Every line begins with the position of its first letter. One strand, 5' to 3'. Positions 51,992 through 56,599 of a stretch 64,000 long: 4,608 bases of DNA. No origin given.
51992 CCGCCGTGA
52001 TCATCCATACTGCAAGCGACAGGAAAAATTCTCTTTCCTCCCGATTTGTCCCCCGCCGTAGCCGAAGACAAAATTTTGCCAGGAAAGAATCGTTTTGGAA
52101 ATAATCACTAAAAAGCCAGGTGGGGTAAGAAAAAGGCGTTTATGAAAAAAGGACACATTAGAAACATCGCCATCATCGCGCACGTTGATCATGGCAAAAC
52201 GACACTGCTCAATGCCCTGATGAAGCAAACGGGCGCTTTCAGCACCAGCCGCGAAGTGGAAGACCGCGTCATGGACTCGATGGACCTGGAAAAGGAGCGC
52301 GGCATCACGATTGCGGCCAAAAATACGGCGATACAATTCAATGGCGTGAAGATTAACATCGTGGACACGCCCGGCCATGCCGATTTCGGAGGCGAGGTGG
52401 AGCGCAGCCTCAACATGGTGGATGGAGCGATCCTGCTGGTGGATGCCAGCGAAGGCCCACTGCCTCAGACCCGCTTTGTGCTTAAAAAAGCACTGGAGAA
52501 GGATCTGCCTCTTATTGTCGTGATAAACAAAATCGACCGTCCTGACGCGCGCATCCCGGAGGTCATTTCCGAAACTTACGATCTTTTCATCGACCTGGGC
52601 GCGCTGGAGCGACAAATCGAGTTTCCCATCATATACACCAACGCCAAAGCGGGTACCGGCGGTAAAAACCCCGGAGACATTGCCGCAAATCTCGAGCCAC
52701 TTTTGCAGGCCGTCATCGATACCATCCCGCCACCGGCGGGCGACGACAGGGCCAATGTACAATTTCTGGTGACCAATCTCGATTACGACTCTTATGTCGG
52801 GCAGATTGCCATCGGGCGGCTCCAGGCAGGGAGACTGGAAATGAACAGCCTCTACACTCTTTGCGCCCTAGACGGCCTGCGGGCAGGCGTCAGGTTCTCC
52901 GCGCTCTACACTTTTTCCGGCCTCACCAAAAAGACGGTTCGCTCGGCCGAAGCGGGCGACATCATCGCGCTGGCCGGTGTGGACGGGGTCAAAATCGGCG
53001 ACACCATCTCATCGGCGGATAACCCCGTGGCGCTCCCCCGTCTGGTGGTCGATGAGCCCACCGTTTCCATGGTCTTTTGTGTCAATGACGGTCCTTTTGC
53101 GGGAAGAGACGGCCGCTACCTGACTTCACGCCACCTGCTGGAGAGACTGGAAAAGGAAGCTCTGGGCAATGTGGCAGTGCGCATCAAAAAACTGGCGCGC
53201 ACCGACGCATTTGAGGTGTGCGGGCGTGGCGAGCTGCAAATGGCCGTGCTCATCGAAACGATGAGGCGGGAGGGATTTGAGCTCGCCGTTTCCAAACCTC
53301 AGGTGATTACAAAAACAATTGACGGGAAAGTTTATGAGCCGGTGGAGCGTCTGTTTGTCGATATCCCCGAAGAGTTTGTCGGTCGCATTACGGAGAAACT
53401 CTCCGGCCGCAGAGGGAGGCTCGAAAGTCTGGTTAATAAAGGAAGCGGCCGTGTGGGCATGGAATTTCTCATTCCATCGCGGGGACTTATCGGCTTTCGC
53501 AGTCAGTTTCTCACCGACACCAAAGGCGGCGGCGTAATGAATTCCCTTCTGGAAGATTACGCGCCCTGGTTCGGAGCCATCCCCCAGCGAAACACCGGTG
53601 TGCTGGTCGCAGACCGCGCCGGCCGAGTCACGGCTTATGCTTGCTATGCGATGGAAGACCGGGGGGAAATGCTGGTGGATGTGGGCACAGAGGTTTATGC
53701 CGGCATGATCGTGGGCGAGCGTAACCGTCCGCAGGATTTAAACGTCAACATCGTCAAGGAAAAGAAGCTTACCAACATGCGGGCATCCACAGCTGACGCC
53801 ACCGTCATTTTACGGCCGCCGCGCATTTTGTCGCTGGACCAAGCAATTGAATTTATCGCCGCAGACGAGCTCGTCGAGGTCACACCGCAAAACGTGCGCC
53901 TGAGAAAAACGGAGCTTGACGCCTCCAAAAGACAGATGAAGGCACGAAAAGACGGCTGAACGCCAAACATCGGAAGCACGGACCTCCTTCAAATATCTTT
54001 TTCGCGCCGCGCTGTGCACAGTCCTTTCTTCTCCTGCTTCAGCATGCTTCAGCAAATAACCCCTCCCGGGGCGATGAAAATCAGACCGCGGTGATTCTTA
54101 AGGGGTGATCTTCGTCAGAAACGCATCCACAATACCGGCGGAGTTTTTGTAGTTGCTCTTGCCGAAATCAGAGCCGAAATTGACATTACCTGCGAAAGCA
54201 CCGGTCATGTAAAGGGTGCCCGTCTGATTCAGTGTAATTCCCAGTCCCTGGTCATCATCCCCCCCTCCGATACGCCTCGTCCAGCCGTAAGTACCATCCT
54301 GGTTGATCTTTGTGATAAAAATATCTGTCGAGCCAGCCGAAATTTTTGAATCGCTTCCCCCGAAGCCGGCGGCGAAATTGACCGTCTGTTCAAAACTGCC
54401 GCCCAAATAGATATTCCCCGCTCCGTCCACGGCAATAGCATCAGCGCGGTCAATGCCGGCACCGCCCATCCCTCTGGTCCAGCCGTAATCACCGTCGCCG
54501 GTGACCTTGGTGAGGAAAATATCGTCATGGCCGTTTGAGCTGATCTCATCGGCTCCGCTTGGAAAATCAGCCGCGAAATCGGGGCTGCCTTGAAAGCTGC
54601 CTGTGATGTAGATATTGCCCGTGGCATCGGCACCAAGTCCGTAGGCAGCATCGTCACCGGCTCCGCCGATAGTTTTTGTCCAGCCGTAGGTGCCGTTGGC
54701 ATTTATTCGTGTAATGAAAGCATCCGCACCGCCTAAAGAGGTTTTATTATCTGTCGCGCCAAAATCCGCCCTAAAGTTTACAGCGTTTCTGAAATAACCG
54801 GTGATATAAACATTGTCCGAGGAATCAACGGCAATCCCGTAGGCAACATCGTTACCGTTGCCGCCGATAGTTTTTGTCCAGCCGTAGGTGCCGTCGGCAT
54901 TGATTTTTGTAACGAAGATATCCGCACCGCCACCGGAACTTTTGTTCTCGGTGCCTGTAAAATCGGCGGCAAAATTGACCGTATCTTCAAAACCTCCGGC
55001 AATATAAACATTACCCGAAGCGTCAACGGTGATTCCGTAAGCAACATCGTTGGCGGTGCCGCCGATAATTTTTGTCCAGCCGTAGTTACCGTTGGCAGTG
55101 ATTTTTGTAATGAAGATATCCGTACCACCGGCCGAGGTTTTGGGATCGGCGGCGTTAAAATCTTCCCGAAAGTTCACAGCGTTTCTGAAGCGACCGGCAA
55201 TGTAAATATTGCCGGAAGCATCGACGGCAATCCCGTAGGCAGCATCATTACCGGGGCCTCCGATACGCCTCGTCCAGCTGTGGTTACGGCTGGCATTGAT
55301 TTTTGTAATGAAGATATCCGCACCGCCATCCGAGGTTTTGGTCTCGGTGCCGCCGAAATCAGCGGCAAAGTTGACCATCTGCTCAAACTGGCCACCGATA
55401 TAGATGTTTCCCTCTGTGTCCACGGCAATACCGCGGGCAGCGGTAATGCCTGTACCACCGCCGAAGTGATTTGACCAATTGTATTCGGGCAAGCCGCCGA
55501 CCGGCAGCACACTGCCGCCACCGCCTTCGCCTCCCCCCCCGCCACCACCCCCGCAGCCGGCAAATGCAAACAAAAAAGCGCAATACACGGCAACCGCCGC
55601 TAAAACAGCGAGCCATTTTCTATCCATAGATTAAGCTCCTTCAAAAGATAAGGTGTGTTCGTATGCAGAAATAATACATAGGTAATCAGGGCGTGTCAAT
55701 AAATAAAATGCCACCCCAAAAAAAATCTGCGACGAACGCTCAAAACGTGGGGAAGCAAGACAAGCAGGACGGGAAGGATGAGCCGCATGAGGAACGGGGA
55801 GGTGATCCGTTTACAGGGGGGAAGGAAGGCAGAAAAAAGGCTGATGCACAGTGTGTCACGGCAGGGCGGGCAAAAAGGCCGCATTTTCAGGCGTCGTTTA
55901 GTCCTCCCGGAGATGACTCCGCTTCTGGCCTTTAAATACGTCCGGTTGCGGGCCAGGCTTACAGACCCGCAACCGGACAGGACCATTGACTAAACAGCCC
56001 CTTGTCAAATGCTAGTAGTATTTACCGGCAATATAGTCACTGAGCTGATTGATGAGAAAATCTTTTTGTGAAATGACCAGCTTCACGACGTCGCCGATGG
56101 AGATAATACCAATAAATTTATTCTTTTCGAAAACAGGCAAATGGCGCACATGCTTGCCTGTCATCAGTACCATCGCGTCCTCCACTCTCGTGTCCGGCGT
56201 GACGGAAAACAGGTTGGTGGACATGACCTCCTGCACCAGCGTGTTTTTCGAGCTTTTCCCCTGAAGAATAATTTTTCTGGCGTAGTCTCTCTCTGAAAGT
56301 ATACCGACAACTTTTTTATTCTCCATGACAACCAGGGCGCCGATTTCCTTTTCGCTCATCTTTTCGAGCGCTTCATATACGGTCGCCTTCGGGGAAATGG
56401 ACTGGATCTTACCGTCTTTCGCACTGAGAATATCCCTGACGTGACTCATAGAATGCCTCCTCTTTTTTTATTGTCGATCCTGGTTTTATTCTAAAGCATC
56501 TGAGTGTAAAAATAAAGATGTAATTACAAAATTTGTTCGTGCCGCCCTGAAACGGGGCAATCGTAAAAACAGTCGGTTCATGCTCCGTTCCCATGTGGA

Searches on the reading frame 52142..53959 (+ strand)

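Call 6: search_protein_families(library=ncbifam, proteins=[window:52142-53959:+])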
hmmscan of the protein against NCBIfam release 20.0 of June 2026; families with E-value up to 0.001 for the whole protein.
window:52142-53959:+ (605 aa): 39 families (the best 25 are shown)
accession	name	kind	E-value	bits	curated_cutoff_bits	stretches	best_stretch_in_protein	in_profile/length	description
TIGR01394.1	TypA_BipA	equivalog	2.9e-261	867.9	757.3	1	6-598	1-593/594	translational GTPase TypA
NF007583.0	PRK10218.1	equivalog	1.1e-200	667.8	1260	1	5-603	4-605/607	ribosome-dependent GTPase TypA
TIGR01393.1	lepA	equivalog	5.7e-63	213.2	533.9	1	5-390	2-371/595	translation elongation factor 4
TIGR00484.1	EF-G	equivalog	4.1e-55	187.2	659.4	2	5-144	9-150/691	elongation factor G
NF012153.1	tet_protect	equivalog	5.5e-53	180.2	775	2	8-145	2-141/614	tetracycline resistance ribosomal protection protein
NF009381.0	PRK12740.1-5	subfamily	8e-52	176.5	583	3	3-148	6-153/692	elongation factor G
TIGR00490.1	aEF-2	equivalog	1.5e-49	168.8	738.45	2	2-133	15-150/720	elongation factor EF-2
NF009891.0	PRK13351.1-1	equivalog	2.8e-44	151.8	597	2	3-147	6-152/681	elongation factor G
NF000120.3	47473_otr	exception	3.5e-42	144.8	900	1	7-144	3-142/608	tetracycline resistance ribosomal protection protein Otr(A)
NF009377.1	PRK12740.1-1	equivalog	3.7e-40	138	890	3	3-149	10-158/700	elongation factor G-like protein EF-G2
NF009379.0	PRK12740.1-3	equivalog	5.3e-38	131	513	2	4-144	6-148/674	elongation factor G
NF033148.1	tet_protect_M_W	exception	3e-35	121.7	1100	1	6-144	3-143/639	TetM/TetW/TetO/TetS family tetracycline resistance ribosomal protection protein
NF001964.0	PRK00741.1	equivalog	2.1e-33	115.6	473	1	7-144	13-156/529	peptide chain release factor 3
NF012154.0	tet_protect_Q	exception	2.1e-33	115.5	1425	1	6-135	3-134/638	tetracycline resistance ribosomal protection protein Tet(Q)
NF012155.1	tet_protect_M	exception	4.6e-29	101.1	1420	1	6-135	3-134/639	tetracycline resistance ribosomal protection protein Tet(M)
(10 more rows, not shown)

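Call 7: search_protein_families(library=pfam, proteins=[window:52142-53959:+])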
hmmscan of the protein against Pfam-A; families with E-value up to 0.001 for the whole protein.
window:52142-53959:+ (605 aa): 8 families
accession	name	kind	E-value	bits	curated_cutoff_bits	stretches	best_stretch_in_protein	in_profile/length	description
PF00009.33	GTP_EFTU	-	2.3e-57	194.1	26.5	1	6-197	3-188/188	Elongation factor Tu GTP binding domain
PF21018.2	BipA_C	-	5.6e-44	148.9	23.8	1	485-593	1-109/110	TypA/BipA C-terminal domain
PF00679.30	EFG_C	-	7e-20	71.3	27.9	1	397-482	2-87/89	Elongation factor G C-terminus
PF22042.2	EF-G_D2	-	6.2e-09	36.3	27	1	208-291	4-83/84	Elongation factor G domain 2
PF01926.29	MMR_HSR1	-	1e-08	35.7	21.9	1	9-130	2-113/113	50S ribosome-binding GTPase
PF02421.24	FeoB_N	-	4.6e-06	26.7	27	0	54-173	32-148/156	Ferrous iron transport protein B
PF03144.31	GTP_EFTU_D2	-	7.5e-06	26.7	30.3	1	220-289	1-72/73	Elongation factor Tu domain 2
PF00735.24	Septin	-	7.8e-05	22.5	26.2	1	8-82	6-75/280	Septin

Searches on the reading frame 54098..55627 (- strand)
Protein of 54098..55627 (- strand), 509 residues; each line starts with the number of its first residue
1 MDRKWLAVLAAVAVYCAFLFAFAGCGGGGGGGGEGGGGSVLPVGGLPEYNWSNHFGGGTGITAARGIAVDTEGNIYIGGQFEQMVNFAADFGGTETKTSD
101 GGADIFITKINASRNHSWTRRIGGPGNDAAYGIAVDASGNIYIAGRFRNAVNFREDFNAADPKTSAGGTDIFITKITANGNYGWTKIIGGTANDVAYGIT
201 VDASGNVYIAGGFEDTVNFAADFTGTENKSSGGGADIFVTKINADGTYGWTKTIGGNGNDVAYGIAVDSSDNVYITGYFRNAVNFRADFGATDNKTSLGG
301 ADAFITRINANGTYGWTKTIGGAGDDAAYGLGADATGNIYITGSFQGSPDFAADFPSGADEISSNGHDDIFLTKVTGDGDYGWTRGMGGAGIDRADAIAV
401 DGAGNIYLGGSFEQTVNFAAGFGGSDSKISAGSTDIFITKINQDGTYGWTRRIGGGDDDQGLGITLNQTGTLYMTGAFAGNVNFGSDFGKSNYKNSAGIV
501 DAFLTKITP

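Call 6: search_protein_families(library=ncbifam, proteins=[window:54098-55627:-])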
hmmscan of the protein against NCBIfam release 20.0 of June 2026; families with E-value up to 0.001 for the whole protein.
window:54098-55627:- (509 aa): 2 families
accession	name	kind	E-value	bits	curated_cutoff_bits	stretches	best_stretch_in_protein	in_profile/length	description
NF047494.1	Lepto_SBBP_lipo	equivalog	1.6e-38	132.6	400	5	50-214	59-208/466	SBBP repeat beta-propeller lipoprotein, LipL53 family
TIGR02608.1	delta_60_rpt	domain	2.1e-07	30.7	76.5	0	128-149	1-22/55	delta-60 repeat domain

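Call 7: search_protein_families(library=pfam, proteins=[window:54098-55627:-])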
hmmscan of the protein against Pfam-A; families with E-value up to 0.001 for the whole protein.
window:54098-55627:- (509 aa): 2 families
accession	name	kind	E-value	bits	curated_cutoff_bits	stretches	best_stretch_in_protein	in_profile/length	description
PF06739.17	SBBP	-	2.3e-26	91.9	20.5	4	118-145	2-30/38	Beta-propeller repeat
PF07494.17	Reg_prop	-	2.6e-05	24.3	20.4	0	127-145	4-22/24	Two component regulator propeller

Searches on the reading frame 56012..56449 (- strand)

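Call 6: search_protein_families(library=ncbifam, proteins=[window:56012-56449:-])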
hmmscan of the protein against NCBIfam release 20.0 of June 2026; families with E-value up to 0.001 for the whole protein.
window:56012-56449:- (145 aa): 26 families (the best 25 are shown)
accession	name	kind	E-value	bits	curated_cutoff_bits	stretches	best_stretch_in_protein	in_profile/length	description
TIGR00393.1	kpsF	subfamily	7.5e-15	55.2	203.7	1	2-116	155-267/268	KpsF/GutQ family sugar-phosphate isomerase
NF041552.1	TF_PrdR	equivalog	3.5e-13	48.8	795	1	3-131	7-131/577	sigma-54 dependent transcriptional regulator PrdR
NF008141.0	PRK10892.1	equivalog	3.1e-12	46.4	505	1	3-123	205-324/328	arabinose-5-phosphate isomerase KdsD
NF041569.1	A-tRNAntase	equivalog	1.4e-11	43.4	1440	1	5-128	312-429/880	A-adding tRNA nucleotidyltransferase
TIGR01302.1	IMP_dehydrog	equivalog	1.3e-10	40.7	481.5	1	15-123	90-198/450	IMP dehydrogenase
NF011443.0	PRK14869.1-5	equivalog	3.4e-10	39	335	1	71-129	70-129/546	putative manganese-dependent inorganic diphosphatase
NF011440.0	PRK14869.1-2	equivalog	2.1e-09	36.6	746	1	70-131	67-130/541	putative manganese-dependent inorganic diphosphatase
NF011447.0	PRK14869.2-3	equivalog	2.5e-09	36.3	522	2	8-63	68-127/540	putative manganese-dependent inorganic diphosphatase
NF011449.0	PRK14869.2-5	equivalog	6.3e-09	35.4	411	2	3-122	68-202/451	putative manganese-dependent inorganic diphosphatase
NF008581.0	PRK11543.1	equivalog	1.1e-08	34.5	481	1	4-122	199-316/321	arabinose-5-phosphate isomerase GutQ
NF011442.0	PRK14869.1-4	equivalog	2e-08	33.1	400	1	72-130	72-131/543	putative manganese-dependent inorganic diphosphatase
NF053704.1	TransRegCcpNBacil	equivalog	2.4e-08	33.6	260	1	19-126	88-203/208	transcriptional regulator CcpN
NF011441.0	PRK14869.1-3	equivalog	4e-08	32.3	753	1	73-128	71-127/548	putative manganese-dependent inorganic diphosphatase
NF053863.1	DS11_antiphage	equivalog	7e-08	31.9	260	0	4-78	75-146/305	CBS domain-containing anti-phage protein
NF053603.1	HhpR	exception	2.1e-07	30.4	520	1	71-128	223-281/282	CBS domain-containing high hydrostatic pressure regulator HhpR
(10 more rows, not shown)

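Call 7: search_protein_families(library=pfam, proteins=[window:56012-56449:-])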
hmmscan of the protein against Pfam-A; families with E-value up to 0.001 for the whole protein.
window:56012-56449:- (145 aa): 1 family
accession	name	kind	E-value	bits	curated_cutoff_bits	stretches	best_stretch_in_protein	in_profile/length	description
PF00571.33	CBS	-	3.5e-27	94.9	24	2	72-125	1-55/57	CBS domain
